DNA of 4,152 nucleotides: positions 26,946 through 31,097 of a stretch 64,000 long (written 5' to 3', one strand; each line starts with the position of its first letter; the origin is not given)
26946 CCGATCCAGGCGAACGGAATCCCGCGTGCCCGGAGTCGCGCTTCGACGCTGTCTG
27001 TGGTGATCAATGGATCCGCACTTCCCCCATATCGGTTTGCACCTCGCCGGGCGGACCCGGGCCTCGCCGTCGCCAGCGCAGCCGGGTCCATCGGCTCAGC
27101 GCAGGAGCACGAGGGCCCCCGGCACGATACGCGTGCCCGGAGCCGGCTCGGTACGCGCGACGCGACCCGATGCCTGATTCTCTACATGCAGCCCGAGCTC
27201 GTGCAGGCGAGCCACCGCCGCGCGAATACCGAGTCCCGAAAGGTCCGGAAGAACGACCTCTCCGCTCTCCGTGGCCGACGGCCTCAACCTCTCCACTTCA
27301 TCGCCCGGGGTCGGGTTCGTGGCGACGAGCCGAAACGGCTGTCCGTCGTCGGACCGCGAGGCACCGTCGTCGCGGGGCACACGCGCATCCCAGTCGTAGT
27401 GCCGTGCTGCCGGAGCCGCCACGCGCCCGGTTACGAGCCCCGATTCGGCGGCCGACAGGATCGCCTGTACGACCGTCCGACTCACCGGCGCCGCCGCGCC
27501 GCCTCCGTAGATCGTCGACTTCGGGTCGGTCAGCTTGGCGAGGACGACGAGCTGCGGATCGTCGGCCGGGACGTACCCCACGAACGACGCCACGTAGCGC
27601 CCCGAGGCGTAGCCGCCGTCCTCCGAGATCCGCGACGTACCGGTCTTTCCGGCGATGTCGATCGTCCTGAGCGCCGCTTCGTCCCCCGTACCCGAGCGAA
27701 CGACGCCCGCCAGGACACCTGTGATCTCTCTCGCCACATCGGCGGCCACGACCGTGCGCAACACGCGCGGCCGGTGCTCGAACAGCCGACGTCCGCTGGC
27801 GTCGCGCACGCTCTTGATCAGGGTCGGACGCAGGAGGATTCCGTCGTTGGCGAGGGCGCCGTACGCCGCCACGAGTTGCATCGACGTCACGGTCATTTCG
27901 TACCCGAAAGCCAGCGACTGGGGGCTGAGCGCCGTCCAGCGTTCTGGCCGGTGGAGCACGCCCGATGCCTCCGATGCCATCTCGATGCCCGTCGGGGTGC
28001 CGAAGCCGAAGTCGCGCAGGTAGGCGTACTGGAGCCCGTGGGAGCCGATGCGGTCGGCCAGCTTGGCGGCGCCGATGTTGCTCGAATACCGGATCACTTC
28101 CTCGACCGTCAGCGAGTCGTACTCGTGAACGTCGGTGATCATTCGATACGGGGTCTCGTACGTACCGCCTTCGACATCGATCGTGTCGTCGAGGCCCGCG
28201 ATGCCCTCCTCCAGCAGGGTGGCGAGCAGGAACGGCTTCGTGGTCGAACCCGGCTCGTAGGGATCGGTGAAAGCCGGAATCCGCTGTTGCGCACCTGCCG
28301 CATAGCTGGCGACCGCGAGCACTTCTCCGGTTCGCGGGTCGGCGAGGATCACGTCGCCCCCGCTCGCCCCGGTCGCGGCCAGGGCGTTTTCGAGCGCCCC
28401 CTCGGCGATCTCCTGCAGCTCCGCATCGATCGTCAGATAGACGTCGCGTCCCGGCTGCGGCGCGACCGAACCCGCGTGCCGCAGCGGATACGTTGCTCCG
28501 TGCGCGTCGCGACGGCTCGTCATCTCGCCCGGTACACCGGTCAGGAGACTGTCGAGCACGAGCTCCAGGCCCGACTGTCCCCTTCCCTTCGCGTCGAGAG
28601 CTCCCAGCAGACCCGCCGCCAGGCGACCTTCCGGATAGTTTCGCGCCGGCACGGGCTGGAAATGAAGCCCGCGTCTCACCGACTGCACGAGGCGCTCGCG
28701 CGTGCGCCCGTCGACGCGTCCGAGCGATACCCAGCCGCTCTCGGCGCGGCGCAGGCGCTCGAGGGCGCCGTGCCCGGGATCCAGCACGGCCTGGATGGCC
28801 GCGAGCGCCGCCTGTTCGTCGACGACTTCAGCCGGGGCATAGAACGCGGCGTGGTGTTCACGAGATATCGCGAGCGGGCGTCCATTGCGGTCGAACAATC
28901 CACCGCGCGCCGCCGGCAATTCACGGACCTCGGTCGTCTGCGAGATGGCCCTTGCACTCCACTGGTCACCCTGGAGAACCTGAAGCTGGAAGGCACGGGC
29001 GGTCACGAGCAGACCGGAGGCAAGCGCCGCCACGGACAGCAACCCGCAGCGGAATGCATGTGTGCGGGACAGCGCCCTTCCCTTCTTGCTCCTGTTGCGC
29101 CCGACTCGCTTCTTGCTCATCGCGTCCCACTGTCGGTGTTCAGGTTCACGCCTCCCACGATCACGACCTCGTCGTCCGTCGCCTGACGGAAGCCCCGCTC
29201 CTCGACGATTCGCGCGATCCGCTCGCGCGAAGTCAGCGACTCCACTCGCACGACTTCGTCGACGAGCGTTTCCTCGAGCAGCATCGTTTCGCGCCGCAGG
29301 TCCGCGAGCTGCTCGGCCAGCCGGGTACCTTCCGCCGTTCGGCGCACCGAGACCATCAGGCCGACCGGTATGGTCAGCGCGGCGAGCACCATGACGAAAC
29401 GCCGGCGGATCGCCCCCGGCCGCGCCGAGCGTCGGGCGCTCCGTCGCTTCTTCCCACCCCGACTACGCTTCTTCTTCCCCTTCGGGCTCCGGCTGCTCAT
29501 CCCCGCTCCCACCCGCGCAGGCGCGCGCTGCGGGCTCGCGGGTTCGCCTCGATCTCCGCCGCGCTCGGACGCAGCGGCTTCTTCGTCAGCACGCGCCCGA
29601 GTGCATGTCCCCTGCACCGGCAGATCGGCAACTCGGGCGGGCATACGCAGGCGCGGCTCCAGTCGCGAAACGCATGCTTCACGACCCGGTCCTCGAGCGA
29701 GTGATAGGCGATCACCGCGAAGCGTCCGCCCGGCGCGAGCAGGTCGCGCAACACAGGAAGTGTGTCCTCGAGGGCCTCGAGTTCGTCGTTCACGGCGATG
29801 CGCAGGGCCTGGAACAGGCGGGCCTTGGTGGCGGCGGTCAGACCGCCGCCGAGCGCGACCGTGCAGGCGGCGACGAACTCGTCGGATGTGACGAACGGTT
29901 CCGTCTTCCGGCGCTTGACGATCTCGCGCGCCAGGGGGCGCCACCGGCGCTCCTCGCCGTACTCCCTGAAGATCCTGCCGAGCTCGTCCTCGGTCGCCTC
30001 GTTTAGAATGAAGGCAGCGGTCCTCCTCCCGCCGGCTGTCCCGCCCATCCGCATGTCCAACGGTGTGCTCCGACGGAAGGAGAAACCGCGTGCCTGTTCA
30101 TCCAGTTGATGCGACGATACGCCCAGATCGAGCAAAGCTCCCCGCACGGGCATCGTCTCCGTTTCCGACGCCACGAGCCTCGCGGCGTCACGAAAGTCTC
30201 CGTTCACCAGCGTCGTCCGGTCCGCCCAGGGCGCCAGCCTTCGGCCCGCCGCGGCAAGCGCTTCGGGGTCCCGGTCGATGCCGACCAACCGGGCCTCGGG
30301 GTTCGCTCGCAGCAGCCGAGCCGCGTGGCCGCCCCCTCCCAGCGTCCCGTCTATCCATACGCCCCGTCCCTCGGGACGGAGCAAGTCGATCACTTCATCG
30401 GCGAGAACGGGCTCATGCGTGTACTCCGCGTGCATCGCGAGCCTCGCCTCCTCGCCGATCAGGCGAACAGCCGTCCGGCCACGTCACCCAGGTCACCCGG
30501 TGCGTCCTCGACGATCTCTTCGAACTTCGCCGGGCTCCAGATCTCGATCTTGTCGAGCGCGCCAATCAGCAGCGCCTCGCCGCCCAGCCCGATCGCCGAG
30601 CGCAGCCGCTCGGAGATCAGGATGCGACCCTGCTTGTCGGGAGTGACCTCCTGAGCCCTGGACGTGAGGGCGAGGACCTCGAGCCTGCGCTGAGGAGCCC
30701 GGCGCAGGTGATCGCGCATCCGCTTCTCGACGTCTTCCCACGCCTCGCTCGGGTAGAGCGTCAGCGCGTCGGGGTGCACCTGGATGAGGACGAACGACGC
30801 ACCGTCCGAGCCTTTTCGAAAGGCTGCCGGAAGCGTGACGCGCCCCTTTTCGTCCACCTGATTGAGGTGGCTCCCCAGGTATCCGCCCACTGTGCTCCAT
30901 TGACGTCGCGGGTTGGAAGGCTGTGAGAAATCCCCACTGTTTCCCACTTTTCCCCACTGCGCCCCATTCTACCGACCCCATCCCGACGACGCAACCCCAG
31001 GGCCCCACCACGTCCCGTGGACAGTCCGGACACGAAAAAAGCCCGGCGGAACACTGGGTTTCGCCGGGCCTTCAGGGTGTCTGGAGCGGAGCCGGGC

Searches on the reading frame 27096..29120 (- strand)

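Call 23: search_protein_families(library=pfam, proteins=[window:27096-29120:-], max_evalue=0.0001)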
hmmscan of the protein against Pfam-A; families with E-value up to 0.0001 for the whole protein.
window:27096-29120:- (674 aa): 3 families
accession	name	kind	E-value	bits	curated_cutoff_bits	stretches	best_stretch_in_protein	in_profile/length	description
PF00905.27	Transpeptidase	-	1.1e-60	205.8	22.1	1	257-551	3-298/299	Penicillin binding protein transpeptidase domain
PF03717.20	PBP_dimer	-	1e-11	46.1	24.4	1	68-209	2-174/180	Penicillin-binding Protein dimerisation domain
PF03793.24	PASTA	-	2.7e-09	37.3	23.2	1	622-673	1-60/64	PASTA domain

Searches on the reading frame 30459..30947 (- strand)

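Call 23: search_protein_families(library=pfam, proteins=[window:30459-30947:-], max_evalue=0.0001)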
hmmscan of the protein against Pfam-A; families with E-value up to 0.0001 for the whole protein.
window:30459-30947:- (162 aa): 1 family
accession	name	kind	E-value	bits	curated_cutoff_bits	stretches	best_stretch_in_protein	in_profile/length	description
PF02381.23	MraZ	-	1.7e-24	86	23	2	96-148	3-55/72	MraZ protein, putative antitoxin-like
